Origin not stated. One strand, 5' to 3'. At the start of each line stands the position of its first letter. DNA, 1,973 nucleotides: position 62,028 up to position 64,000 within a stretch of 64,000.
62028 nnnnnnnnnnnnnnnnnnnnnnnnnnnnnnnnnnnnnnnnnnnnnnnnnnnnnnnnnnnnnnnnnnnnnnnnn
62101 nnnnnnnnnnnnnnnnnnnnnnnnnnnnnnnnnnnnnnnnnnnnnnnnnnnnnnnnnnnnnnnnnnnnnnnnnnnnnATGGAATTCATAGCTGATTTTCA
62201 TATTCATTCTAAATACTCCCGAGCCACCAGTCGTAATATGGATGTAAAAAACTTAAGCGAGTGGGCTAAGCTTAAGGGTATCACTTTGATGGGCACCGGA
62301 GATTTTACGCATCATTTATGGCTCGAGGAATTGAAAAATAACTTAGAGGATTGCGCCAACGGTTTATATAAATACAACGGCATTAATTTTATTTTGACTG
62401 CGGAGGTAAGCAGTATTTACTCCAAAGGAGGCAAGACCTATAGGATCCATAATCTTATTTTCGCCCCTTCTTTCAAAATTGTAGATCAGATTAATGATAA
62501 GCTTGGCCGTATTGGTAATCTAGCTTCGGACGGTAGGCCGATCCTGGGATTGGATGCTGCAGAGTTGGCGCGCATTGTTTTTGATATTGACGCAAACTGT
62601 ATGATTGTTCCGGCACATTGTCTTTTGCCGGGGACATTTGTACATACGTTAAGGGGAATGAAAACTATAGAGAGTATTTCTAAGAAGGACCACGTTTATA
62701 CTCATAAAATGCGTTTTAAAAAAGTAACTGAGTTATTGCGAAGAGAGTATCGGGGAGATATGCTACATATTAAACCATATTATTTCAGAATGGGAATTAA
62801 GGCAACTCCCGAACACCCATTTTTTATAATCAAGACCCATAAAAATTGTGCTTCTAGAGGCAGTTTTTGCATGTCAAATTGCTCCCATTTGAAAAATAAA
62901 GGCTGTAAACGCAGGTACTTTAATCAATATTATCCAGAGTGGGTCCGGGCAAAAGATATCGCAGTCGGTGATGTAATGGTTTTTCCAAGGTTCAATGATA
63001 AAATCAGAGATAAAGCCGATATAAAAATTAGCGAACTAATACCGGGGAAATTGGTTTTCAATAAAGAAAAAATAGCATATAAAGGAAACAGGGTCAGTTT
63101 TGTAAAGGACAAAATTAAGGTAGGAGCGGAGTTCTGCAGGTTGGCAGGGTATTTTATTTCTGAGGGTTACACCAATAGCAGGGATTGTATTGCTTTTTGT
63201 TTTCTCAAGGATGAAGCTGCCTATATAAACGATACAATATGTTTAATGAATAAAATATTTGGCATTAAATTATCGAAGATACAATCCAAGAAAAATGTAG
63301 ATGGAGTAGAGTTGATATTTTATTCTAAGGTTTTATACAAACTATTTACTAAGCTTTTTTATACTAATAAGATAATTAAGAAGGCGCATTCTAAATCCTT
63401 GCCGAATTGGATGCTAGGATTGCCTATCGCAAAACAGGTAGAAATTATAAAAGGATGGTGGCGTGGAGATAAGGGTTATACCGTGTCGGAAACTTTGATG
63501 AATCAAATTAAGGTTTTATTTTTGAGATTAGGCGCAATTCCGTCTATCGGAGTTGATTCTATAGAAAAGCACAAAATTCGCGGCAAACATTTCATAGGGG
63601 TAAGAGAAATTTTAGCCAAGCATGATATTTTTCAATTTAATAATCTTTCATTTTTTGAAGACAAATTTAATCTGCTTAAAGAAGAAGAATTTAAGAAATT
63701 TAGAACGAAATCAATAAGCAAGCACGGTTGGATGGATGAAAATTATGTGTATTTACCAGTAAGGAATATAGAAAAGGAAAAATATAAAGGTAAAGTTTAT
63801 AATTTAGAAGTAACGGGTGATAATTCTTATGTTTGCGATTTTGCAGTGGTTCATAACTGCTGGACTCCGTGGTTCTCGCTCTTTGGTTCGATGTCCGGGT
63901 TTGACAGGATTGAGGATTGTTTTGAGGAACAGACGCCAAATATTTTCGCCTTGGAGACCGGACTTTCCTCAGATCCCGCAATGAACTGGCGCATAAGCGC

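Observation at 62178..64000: Unannotated intein-containing endonuclease-Q-like PHP-domain gene at the window edge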

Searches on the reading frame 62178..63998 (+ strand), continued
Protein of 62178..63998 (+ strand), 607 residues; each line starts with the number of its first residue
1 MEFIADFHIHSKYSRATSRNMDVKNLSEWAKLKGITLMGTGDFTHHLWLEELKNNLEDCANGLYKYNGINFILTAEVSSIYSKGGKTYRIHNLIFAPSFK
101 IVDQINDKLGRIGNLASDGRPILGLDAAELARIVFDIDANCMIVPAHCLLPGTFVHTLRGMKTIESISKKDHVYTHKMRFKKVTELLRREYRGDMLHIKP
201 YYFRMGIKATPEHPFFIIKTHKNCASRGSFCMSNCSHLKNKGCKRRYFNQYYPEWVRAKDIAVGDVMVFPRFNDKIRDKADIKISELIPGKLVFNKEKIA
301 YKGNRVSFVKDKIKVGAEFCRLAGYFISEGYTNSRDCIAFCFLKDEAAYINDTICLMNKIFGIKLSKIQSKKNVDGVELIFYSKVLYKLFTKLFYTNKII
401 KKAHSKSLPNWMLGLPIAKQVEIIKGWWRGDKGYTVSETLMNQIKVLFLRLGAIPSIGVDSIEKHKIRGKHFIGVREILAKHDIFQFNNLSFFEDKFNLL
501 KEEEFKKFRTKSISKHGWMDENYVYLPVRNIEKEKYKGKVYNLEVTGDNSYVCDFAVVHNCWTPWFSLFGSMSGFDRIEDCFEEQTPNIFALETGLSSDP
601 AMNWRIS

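Call 50: fold_search(model_id=the predicted structure, library=pdb)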
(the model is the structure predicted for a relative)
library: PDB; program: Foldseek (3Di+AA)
matches with E <= 10: 374; with E <= 0.001: 23
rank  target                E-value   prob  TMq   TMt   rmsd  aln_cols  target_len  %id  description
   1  5zb8_A                3.6e-24  1.00  0.42  0.85   8.1       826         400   16  Crystal structure of the novel lesion-specific endonuclease PfuEndoQ from Pyrococcus furiosus (released 2018-04-04)
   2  5zb8_B                8.8e-24  1.00  0.43  0.86   8.6       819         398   16  Crystal structure of the novel lesion-specific endonuclease PfuEndoQ from Pyrococcus furiosus (released 2018-04-04)
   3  5zb8_C                1.4e-23  1.00  0.43  0.86   8.6       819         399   16  Crystal structure of the novel lesion-specific endonuclease PfuEndoQ from Pyrococcus furiosus (released 2018-04-04)
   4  7k30_A                4.0e-21  1.00  0.42  0.85   8.5       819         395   16  Crystal structure of Endonuclease Q complex with 27-mer duplex substrate with dU at the active site (released 2021-03-17)
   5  7qsu                  4.3e-17  1.00  0.31  0.65   6.6       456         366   18  Crystal structure of homing endonuclease-associated TliVMA intein (C1A, d333-339) (released 2022-03-30)
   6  7qss                  2.5e-15  1.00  0.31  0.56   9.2       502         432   16  Crystal structure of homing endonuclease-associated TliVMA intein (C1A) (released 2022-03-30)
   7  2cw7                  8.4e-14  1.00  0.30  0.44  13.0       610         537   14  Crystal structure of intein homing endonuclease II (released 2006-04-18)
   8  7qst                  1.5e-13  1.00  0.29  0.59   7.5       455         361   15  Crystal structure of homing endonuclease-associated PhoVMA intein (C1A) (released 2022-03-30)
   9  1vde_A                6.8e-13  1.00  0.29  0.50   9.0       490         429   14  PI-SCEI, A HOMING ENDONUCLEASE WITH PROTEIN SPLICING ACTIVITY (released 1998-04-08)
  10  1ef0_A                2.4e-12  1.00  0.31  0.52   8.8       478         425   14  CRYSTAL STRUCTURE OF PI-SCEI MINIPRECURSOR (released 2000-06-07)
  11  1vde_B                2.6e-12  1.00  0.29  0.49   8.9       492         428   12  PI-SCEI, A HOMING ENDONUCLEASE WITH PROTEIN SPLICING ACTIVITY (released 1998-04-08)
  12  1lws_A                1.8e-11  1.00  0.29  0.49   8.7       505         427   11  Crystal structure of the intein homing endonuclease PI-SceI bound to its recognition sequence (released 2002-09-27)
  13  1jva_B                2.4e-11  1.00  0.30  0.50   8.8       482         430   11  CRYSTAL STRUCTURE OF THE VMA1-DERIVED ENDONUCLEASE BEARING THE N AND C EXTEIN PROPEPTIDES (released 2002-08-29)
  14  1lwt_A                6.7e-11  1.00  0.29  0.48   9.1       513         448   12  Crystal structure of the intein homing endonuclease PI-SceI bound to its substrate DNA (Ca2+ free) (released 2002-09-27)
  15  1um2_B                1.1e-10  1.00  0.30  0.51   8.6       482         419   13  Crystal Structure of the Vma1-Derived Endonuclease with the Ligated Extein Segment (released 2004-09-22)
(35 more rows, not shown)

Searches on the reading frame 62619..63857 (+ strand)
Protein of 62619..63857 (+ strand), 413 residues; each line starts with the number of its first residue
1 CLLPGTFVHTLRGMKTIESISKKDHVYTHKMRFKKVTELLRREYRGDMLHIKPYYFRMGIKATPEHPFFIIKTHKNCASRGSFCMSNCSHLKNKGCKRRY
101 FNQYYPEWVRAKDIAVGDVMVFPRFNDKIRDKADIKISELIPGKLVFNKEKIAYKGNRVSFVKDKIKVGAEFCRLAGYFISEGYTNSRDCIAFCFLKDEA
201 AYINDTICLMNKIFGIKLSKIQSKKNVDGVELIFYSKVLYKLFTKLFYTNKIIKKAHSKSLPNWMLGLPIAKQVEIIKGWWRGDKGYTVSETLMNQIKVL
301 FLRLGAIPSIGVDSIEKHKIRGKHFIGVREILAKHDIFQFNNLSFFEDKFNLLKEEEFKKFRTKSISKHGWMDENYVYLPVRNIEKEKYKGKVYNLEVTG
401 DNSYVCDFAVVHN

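Call 5: search_protein_families(library=pfam, proteins=[window:62619-63857:+], max_evalue=1)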
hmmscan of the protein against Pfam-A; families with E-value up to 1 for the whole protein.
seq(413 aa): 3 families
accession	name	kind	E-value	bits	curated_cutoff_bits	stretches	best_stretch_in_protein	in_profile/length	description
PF14890.11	Intein_splicing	-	2.9e-11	43.8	35.8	2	107-413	77-155/155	Intein splicing domain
PF13403.11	Hint_2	-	0.00075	20.3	28.4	1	1-52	2-53/147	Hint domain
PF14528.11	LAGLIDADG_3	-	0.045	14.4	22.5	0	174-189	6-21/82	LAGLIDADG-like domain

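Call 6: search_protein_families(library=ncbifam, proteins=[window:62619-63857:+], max_evalue=1)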
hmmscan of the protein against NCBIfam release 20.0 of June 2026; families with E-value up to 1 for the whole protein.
seq(413 aa): 5 families
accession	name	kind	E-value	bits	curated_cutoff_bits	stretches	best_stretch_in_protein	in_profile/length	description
NF045703.1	rSAM_Tes_intein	exception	2.3e-14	52.2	1700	2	162-405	361-601/1040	tetraether lipid synthase Tes, intein-containing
TIGR00375.1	TIGR00375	hypoth_equivalog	8.4e-12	45.1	326.6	1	272-412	2-134/374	TIGR00375 family protein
NF011418.0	PRK14845.1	equivalog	0.00048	18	756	1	347-413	412-474/1049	translation initiation factor IF-2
TIGR01445.1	intein_Nterm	domain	0.0039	18.1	24.5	1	1-70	1-83/83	intein N-terminal splicing region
TIGR01443.1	intein_Cterm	domain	0.1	12.9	15.6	1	392-413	1-23/24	intein C-terminal splicing region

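Call 39: search_protein_representatives(protein=window:62619-63857:+)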
Query: 413 residues. Proteins with E-value up to 0.001 (for the whole library): 4667; up to 1e-10: 1564; up to 1e-30: 130. The best 150 are listed.
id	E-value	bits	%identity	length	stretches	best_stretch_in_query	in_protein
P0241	1.4e-134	465.6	45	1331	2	1-413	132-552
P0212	1.2e-123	429.6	48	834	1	1-413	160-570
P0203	1.1e-121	423.1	46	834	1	1-413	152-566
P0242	8.3e-117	407.1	48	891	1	1-413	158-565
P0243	3.2e-113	395.2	48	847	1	1-413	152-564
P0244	3.0e-103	362.4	42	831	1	1-413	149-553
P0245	2.7e-102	359.2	49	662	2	165-413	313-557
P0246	1.2e-100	353.8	47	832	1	1-413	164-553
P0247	1.8e-96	340.0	41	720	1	1-413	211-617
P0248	6.6e-93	328.3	45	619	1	1-413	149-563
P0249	1.0e-86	307.9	42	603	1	1-413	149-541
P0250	5.5e-82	292.4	40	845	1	1-413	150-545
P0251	1.3e-79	284.6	45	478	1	1-308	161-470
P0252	1.3e-77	278.0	47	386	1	111-413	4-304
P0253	4.0e-77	276.3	41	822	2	163-413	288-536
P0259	2.9e-48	181.3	37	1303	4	157-413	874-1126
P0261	3.8e-46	174.3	37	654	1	1-413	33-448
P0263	7.3e-46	173.4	33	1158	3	1-413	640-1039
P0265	2.4e-45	171.7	32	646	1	1-413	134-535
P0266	3.2e-45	171.2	37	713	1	1-413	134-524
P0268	3.6e-44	167.8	34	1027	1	1-413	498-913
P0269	1.2e-43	166.1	35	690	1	1-413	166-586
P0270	1.4e-43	165.9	34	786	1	5-413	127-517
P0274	9.4e-43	163.1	34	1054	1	5-413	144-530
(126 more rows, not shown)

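Call 42: search_protein_families(library=pfam, proteins=[P0259, P0261, P0263, P0265, P0266, P0268, P0269, P0270, P0274], max_evalue=0.00001)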
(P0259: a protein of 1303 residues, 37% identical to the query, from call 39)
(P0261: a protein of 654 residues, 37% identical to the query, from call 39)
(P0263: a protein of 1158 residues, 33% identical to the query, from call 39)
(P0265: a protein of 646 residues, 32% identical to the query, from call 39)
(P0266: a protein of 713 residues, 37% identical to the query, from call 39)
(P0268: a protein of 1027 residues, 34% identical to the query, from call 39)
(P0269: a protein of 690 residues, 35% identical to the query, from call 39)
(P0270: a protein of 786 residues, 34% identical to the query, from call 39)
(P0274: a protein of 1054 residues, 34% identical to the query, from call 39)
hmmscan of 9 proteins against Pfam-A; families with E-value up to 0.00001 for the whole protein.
P0259 (1303 aa): 4 families
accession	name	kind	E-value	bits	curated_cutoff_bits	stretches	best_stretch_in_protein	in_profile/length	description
PF14528.11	LAGLIDADG_3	-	3.6e-28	98.1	22.5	2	982-1049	3-65/82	LAGLIDADG-like domain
PF02310.24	B12-binding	-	2.9e-15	56.6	32.1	1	17-127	11-119/121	B12 binding domain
PF14890.11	Intein_splicing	-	1.5e-11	44.8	35.8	0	792-1126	75-155/155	Intein splicing domain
PF04055.27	Radical_SAM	-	2.3e-08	34.8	29.5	0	566-679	3-102/166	Radical SAM superfamily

P0261 (654 aa): 1 family
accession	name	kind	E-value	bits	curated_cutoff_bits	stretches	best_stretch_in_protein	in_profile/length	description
PF14528.11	LAGLIDADG_3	-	2.2e-14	53.9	22.5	1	308-365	2-60/82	LAGLIDADG-like domain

P0263 (1158 aa): 4 families
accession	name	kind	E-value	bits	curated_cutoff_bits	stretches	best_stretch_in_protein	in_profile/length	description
PF14528.11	LAGLIDADG_3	-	2.5e-24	85.8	22.5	1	414-498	2-75/82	LAGLIDADG-like domain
PF13403.11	Hint_2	-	5.9e-13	49.9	28.4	1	640-702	2-62/147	Hint domain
PF14890.11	Intein_splicing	-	2.1e-09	37.8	35.8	0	675-1039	38-155/155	Intein splicing domain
PF01555.25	N6_N4_Mtase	-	3.1e-07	31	26.7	0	1047-1120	13-80/221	DNA methylase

P0265 (646 aa): 5 families
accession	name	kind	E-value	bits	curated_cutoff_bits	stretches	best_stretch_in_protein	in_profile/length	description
PF14528.11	LAGLIDADG_3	-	3e-17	63.1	22.5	1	395-453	3-64/82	LAGLIDADG-like domain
PF13649.12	Methyltransf_25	-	1.4e-08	35.8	27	1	66-139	1-80/97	Methyltransferase domain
PF13489.12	Methyltransf_23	-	2.9e-08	34.1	27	1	51-132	11-89/164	Methyltransferase domain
PF08241.18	Methyltransf_11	-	6.6e-08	33.5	21.2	1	67-132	1-68/95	Methyltransferase domain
PF13847.12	Methyltransf_31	-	7.1e-07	29.4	27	1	64-132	5-82/145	Methyltransferase domain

P0266 (713 aa): 11 families
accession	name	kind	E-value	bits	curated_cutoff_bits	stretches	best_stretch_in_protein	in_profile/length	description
PF07992.20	Pyr_redox_2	-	5.2e-48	164.4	26.1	2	512-687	118-291/291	Pyridine nucleotide-disulphide oxidoreductase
PF13738.12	Pyr_redox_3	-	1.2e-19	71.1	30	1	527-652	158-293/305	Pyridine nucleotide-disulphide oxidoreductase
PF00070.33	Pyr_redox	-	1.8e-14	54.4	22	1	535-606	2-80/82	Pyridine nucleotide-disulphide oxidoreductase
PF14528.11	LAGLIDADG_3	-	8.3e-13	48.9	22.5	1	377-449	3-65/82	LAGLIDADG-like domain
PF12831.13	FAD_oxidored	-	3e-10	40.4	27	1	5-41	1-39/416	FAD dependent oxidoreductase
PF00890.30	FAD_binding_2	-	9.6e-10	38.6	20.4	0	5-34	1-30/414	FAD binding domain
PF14890.11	Intein_splicing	-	2.1e-08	34.6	35.8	1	165-524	34-155/155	Intein splicing domain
PF01946.23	Thi4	-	4.2e-08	33.1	26.2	0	3-36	17-51/235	Thi4 family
PF01266.30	DAO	-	7.6e-08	32.7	27.9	0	5-33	1-29/353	FAD dependent oxidoreductase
PF03486.20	HI0933_like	-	3.7e-07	30.3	50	0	5-33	2-30/244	HI0933-like protein Rossmann domain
PF01134.28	GIDA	-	3.7e-07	30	22.1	0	5-37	1-33/391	Glucose inhibited division protein A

P0268 (1027 aa): 5 families
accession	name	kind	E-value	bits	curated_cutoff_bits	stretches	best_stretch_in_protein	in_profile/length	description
PF14890.11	Intein_splicing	-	5.6e-22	78.6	35.8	1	124-417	10-155/155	Intein splicing domain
PF01555.25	N6_N4_Mtase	-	2.4e-14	54.3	26.7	1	923-1020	17-102/221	DNA methylase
PF14528.11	LAGLIDADG_3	-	3.6e-11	43.6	22.5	1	769-851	6-81/82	LAGLIDADG-like domain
PF07460.16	NUMOD3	-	1e-06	29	20.4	0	288-311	13-36/37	NUMOD3 motif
PF13403.11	Hint_2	-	4.6e-06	27.5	28.4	0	498-544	2-48/147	Hint domain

P0269 (690 aa): 2 families
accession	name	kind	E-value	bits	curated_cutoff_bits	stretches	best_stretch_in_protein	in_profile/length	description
PF01973.23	MptE-like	-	7.5e-21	75.1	34.6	1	4-166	6-156/171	6-hydroxymethylpterin diphosphokinase MptE-like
PF14528.11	LAGLIDADG_3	-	3.6e-13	50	22.5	1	451-521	3-75/82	LAGLIDADG-like domain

P0270 (786 aa): 5 families
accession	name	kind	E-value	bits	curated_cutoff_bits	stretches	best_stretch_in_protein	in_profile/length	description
PF00534.26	Glycos_transf_1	-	1.7e-33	116.1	26.4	1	596-760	7-170/172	Glycosyl transferases group 1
PF13692.12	Glyco_trans_1_4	-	1.4e-27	97.1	27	1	604-748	2-142/142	Glycosyl transferases group 1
PF13439.12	Glyco_transf_4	-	4e-13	50.2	28.5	0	15-122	1-102/170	Glycosyltransferase Family 4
PF14528.11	LAGLIDADG_3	-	2.9e-11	43.9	22.5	0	385-457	3-79/82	LAGLIDADG-like domain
PF14890.11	Intein_splicing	-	2.1e-08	34.6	35.8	0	224-517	69-155/155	Intein splicing domain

P0274 (1054 aa): 10 families
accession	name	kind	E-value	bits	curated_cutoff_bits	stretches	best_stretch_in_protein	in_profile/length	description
PF08241.18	Methyltransf_11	-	5.7e-15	56.2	21.2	1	873-960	1-88/95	Methyltransferase domain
PF13649.12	Methyltransf_25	-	1.2e-13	52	27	1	873-960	2-94/97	Methyltransferase domain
PF13489.12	Methyltransf_23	-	2.8e-13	50.4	27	1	857-968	11-119/164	Methyltransferase domain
PF14890.11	Intein_splicing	-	5.6e-12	46.2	35.8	1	244-530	77-155/155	Intein splicing domain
PF08242.18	Methyltransf_12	-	7.2e-10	39.9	30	1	873-959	1-92/98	Methyltransferase domain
PF13847.12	Methyltransf_31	-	2e-09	37.7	27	1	870-961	5-103/145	Methyltransferase domain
PF00534.26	Glycos_transf_1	-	3.8e-07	30.2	26.4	1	617-789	2-171/172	Glycosyl transferases group 1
PF13403.11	Hint_2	-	4e-07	30.9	28.4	1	140-184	2-46/147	Hint domain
PF13692.12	Glyco_trans_1_4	-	1e-06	29.5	27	1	631-775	2-141/142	Glycosyl transferases group 1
PF07021.18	MetW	-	9.8e-06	25.8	21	0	871-964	16-107/193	Methionine biosynthesis protein MetW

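Call 51: search_solved_structures(query=window:62619-63857:+, max_evalue=0.01)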
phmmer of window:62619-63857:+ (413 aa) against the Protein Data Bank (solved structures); distinct sequences matched with E-value up to 0.01: 1.
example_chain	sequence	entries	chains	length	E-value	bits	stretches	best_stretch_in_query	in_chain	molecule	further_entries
2cw7_A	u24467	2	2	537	0.0022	20.2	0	164-411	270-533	Endonuclease PI-PkoII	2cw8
